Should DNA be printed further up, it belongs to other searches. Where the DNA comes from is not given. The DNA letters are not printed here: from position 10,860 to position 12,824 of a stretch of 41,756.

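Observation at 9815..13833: Translationally coupled trio: Zn-ribbon C-methyltransferase paralog / VanZ-LamG membrane protein / second paralog, a candidate undescribed module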

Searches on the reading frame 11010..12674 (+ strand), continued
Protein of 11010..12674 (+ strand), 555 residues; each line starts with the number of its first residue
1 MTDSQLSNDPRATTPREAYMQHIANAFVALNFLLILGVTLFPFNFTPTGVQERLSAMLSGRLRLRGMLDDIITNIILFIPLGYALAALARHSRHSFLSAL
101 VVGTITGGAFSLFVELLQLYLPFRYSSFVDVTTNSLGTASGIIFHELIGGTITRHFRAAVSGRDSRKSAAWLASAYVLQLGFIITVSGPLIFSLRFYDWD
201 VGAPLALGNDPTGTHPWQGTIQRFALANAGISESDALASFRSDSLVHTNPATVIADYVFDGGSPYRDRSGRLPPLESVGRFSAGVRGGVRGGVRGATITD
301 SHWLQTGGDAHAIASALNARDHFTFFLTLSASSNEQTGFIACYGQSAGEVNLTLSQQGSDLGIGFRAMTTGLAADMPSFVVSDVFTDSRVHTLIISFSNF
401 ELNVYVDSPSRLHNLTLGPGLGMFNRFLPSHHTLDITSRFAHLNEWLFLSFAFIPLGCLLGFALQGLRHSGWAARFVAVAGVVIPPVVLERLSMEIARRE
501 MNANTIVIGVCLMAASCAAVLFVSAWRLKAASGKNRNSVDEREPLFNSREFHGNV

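Call 56: fold_search(model_id=the predicted structure, library=pdb)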
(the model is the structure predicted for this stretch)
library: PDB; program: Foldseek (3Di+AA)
matches with E <= 10: 317; with E <= 0.001: 0
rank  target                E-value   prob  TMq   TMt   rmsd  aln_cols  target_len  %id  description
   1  7wlv_A                1.8e-02  0.20  0.14  0.10  22.0       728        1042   12  Crystal Structure of the Multidrug effulx transporter BpeF from Burkholderia pseudomallei. (released 2023-07-19)
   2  2v50_E                1.8e-02  0.16  0.13  0.09  25.2       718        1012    9  The Missing Part of the Bacterial MexAB-OprM System: Structural determination of the Multidrug Exporter MexB (released 2009-05-19)
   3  3noc_B                2.2e-02  0.10  0.10  0.07  26.2       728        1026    9  Designed ankyrin repeat protein (DARPin) binders to AcrB: Plasticity of the Interface (released 2011-05-18)
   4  6q4o_B                2.6e-02  0.16  0.14  0.10  25.0       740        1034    9  Fusidic acid bound AcrB_I27A (released 2019-11-13)
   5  7b8p_A                2.8e-02  0.16  0.13  0.10  22.0       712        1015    8  Acinetobacter baumannii multidrug transporter AdeB in OOO state (released 2021-10-20)
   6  8f3e_A                3.6e-02  0.13  0.13  0.09  25.4       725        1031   10  Trimer of aminoglycoside efflux pump AcrD (released 2022-12-28)
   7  9oz8_C                4.8e-02  0.99  0.18  0.13   8.4       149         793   15  Cryo-EM structure of chicken NEL dimer bound with one human NICOL. (released 2026-02-25)
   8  4k0e_B                4.8e-02  0.13  0.14  0.09  22.7       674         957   10  X-ray crystal structure of a heavy metal efflux pump, crystal form II (released 2013-10-16)
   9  9qpr_A                5.8e-02  0.13  0.13  0.09  25.4       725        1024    9  Single particle cryo-EM structure of the multidrug efflux pump MdtF from Escherichia coli (released 2025-05-14)
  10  9qcm_A                6.1e-02  0.25  0.14  0.07  28.5       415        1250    8  Botulinum neurotoxin type B1, 14-subunit, Large Progenitor Toxin Complex (L-PTC) (released 2025-09-10)
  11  6m5y_A                6.4e-02  0.30  0.13  0.23  14.4       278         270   11  Structure of human galectin-1 tandem-repeat mutant with lactose (released 2021-03-17)
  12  4ziw_B                7.1e-02  0.12  0.13  0.09  23.8       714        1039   11  Crystal structure of AcrB deletion mutant in P21 space group (released 2016-07-27)
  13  4mt1                  7.1e-02  0.10  0.12  0.09  23.3       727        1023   10  Crystal Structure of the Neisseria gonorrhoeae MtrD Inner Membrane Multidrug Efflux Pump (released 2014-08-06)
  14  9hci_B                7.8e-02  0.08  0.11  0.07  26.0       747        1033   10  structure of the double Cys-substituted cross-linked AcrB variant S562C_T837C (released 2025-11-19)
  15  7cz9_A                8.2e-02  0.08  0.12  0.09  24.5       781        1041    9  Crystal structure of multidrug efflux transporter OqxB from Klebsiella pneumoniae (released 2021-09-22)
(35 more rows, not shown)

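Call 77: search_protein_families(library=pfam, proteins=[L017:472-1602:+, L017:1622-4297:-, L017:4460-6820:+, L017:8708-11257:+, L018:2620-3984:-, L018:4223-5902:-, L018:8484-9362:-, L018:10605-11534:-, L018:11612-13156:-, L022:8426-9376:+], max_evalue=0.0001)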
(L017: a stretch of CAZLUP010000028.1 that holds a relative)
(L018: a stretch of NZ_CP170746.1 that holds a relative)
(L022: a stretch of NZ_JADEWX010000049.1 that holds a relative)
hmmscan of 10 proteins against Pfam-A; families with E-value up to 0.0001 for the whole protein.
L017:472-1602:+ (377 aa): 5 families
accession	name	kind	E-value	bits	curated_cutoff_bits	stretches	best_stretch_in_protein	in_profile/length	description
PF02222.28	ATP-grasp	-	3.8e-60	203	27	1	110-282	3-179/179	ATP-grasp domain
PF22660.2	RS_preATP-grasp-like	-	5.9e-20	71.9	27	1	4-97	2-94/98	Ribonucleotide synthetase preATP-grasp domain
PF17769.7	PurK_C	-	2.1e-18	66.2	22.6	1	304-360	1-52/56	Phosphoribosylaminoimidazole carboxylase C-terminal domain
PF02786.22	CPSase_L_D2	-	1.5e-06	28.3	19.8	1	128-269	32-183/211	Carbamoyl-phosphate synthase L chain, ATP binding domain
PF07478.18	Dala_Dala_lig_C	-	2.4e-06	27.7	24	1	114-263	6-173/204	D-ala D-ala ligase C-terminus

L017:1622-4297:- (892 aa): 4 families
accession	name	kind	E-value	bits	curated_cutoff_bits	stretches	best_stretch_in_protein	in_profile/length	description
PF00563.25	EAL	-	1.5e-61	208.2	31.3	1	643-880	4-236/236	EAL domain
PF00990.26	GGDEF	-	2.5e-39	135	23.8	1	462-619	1-161/161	Diguanylate cyclase, GGDEF domain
PF00989.32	PAS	-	3.2e-11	43.7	22.6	1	334-448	5-113/113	PAS fold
PF13426.13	PAS_9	-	4.7e-08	33.7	27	1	341-450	2-103/103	PAS domain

L017:4460-6820:+ (787 aa): 9 families
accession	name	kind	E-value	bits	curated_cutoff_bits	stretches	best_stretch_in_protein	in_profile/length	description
PF13424.12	TPR_12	-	7.8e-14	52.1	30.1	1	666-730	9-75/77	Tetratricopeptide repeat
PF07719.23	TPR_2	-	6.9e-11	41.8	27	0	740-770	1-31/34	Tetratricopeptide repeat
PF13181.12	TPR_8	-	1.4e-10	40.9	25.7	0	577-608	2-33/34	Tetratricopeptide repeat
PF00515.34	TPR_1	-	2.9e-09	36.8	27.8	0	700-728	1-29/34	Tetratricopeptide repeat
PF17874.7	TPR_MalT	-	5e-09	36.3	45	1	627-775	47-196/336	MalT-like TPR region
PF13176.12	TPR_7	-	2.9e-07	30.5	27.9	0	702-729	1-28/36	Tetratricopeptide repeat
PF00931.28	NB-ARC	-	5.3e-06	26.3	23.5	1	119-213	10-109/248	NB-ARC domain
PF13401.12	AAA_22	-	5.3e-05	24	27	0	125-240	4-110/130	AAA domain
PF13191.12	AAA_16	-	7.5e-05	23.7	32.6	0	108-185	2-85/167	AAA ATPase domain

L017:8708-11257:+ (850 aa): 2 families
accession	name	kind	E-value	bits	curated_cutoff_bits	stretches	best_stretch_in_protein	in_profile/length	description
PF00521.26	DNA_topoisoIV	-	6.8e-165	549.6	31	1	32-476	1-431/432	DNA gyrase/topoisomerase IV, subunit A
PF03989.18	DNA_gyraseA_C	-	1.4e-78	258.5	27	6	745-792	2-48/48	DNA gyrase C-terminal domain, beta-propeller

L018:2620-3984:- (455 aa): 1 family
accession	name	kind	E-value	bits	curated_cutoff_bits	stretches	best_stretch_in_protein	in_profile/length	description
PF00171.27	Aldedh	-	8.2e-139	463.5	23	1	3-452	9-461/461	Aldehyde dehydrogenase family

L018:4223-5902:- (560 aa): 5 families
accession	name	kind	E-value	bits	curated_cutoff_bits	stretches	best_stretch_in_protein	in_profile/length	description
PF00211.25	Guanylate_cyc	-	2.9e-32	112.2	21.9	1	378-553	5-177/183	Adenylate and Guanylate cyclase catalytic domain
PF00498.31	FHA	-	4.5e-17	62.7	20.7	1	50-114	2-67/67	FHA domain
PF01590.32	GAF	-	4e-12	47.2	22.4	1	189-332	2-132/133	GAF domain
PF16697.10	Yop-YscD_cpl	-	4.5e-10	40.1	33.2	1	40-117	10-87/94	Inner membrane component of T3SS, cytoplasmic domain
PF13185.12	GAF_2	-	1.7e-09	38.4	28.6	1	186-332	1-134/136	GAF domain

L018:8484-9362:- (293 aa): 3 families
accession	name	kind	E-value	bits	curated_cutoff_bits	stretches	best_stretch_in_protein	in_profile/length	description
PF01926.29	MMR_HSR1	-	2.8e-16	60.1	21.9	1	132-192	2-63/113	50S ribosome-binding GTPase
PF02421.24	FeoB_N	-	3.7e-06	27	27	1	131-185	2-58/156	Ferrous iron transport protein B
PF03193.22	RsgA_GTPase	-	4.6e-05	23.7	30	0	132-184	109-168/174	RsgA GTPase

L018:10605-11534:- (310 aa): 1 family
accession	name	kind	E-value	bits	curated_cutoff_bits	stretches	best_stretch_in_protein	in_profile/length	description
PF02634.21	FdhD-NarQ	-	3.9e-71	240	27.2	1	58-304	2-236/237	FdhD/NarQ family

L018:11612-13156:- (515 aa): 2 families
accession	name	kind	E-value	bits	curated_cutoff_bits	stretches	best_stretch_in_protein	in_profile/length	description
PF03235.19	GmrSD_N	-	5.7e-37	128.2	33.2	1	15-244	2-199/199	GmrSD restriction endonuclease, N-terminal domain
PF07510.16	GmrSD_C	-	2.1e-17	63.7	23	1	424-514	2-94/138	GmrSD restriction endonucleases, C-terminal domain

L022:8426-9376:+ (317 aa): 3 families
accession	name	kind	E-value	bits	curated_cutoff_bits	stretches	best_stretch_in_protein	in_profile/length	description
PF00535.33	Glycos_transf_2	-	2.3e-35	122.4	23.3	1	12-140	1-130/168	Glycosyl transferase family 2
PF10111.15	Glyco_tranf_2_2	-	2.5e-09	37.5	27.3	1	13-152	2-146/276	Glycosyltransferase like family 2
PF13641.12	Glyco_tranf_2_3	-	1.8e-07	31.9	27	1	11-120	3-116/230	Glycosyltransferase like family 2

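Call 81: search_protein_families(library=padloc, proteins=[window:11010-12674:+], max_evalue=0.001)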
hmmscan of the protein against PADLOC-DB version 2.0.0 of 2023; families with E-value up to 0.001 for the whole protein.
window:11010-12674:+ (555 aa): 0 families

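Call 85: search_protein_families(library=ncbifam, proteins=[L014:172-1020:+, L014:878-1993:+], max_evalue=1e-10)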
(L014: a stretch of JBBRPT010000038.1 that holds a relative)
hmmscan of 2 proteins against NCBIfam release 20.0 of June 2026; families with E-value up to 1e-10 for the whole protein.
L014:172-1020:+ (283 aa): 8 families
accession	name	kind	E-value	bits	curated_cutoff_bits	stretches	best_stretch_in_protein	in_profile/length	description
TIGR02623.1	G1P_cyt_trans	equivalog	1e-108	362.7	300.25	1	1-255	1-255/255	glucose-1-phosphate cytidylyltransferase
TIGR03992.1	Arch_glmU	subfamily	7.4e-22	77.8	292.1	1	1-74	1-74/393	bifunctional sugar-1-phosphate nucleotidylyltransferase/acetyltransferase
NF052502.1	man1P_GTase_Rv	exception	8.5e-21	74.2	440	0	95-237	74-222/352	mannose-1-phosphate guanylyltransferase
NF049965.1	GlMnHpPGnyltfHddC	equivalog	3e-20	72.8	300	0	1-71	1-72/221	D-glycero-D-manno-heptose 1-phosphate guanosyltransferase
NF045761.1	NAMPUrTaseMurU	equivalog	7.6e-17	61.9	250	0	1-88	1-88/226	N-acetylmuramate alpha-1-phosphate uridylyltransferase MurU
NF041313.1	UDPGP_AglF_Halo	equivalog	9.9e-17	61.2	400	1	1-67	1-68/234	UTP--glucose-1-phosphate uridylyltransferase AglF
NF041173.1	Sug_nt_acttase_Thmprot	equivalog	2.7e-12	46.3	600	0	1-201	1-178/405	bifunctional sugar-1-phosphate nucleotidylyltransferase/acetyltransferase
TIGR01208.1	rmlA_long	equivalog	5.9e-12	45.1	320.25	0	3-74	2-74/353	glucose-1-phosphate thymidylyltransferase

L014:878-1993:+ (372 aa): 7 families
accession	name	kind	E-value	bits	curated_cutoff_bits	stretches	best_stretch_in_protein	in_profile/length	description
TIGR01179.1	galE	equivalog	8e-30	103.8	262.3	1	26-315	1-312/332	UDP-glucose 4-epimerase GalE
TIGR04180.1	EDH_00030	hypoth_equivalog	1.2e-19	70.6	475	1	27-284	1-261/297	NAD-dependent 4,6-dehydratase LegB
NF007956.0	PRK10675.1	subfamily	6.3e-17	61.7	394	1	25-307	1-310/338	UDP-glucose 4-epimerase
TIGR01181.1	dTDP_gluc_dehyt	equivalog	2.9e-14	52.9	365.1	1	27-327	2-311/321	dTDP-glucose 4,6-dehydratase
TIGR02197.1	heptose_epim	equivalog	1.6e-12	47.2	274.6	1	27-286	1-269/316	ADP-glyceromanno-heptose 6-epimerase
NF043036.1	ErythonDh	equivalog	4e-12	46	325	1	25-175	1-161/321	D-erythronate dehydrogenase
TIGR03466.1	HpnA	hypoth_equivalog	4.5e-11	42.2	367.65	1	25-181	1-159/327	hopanoid-associated sugar epimerase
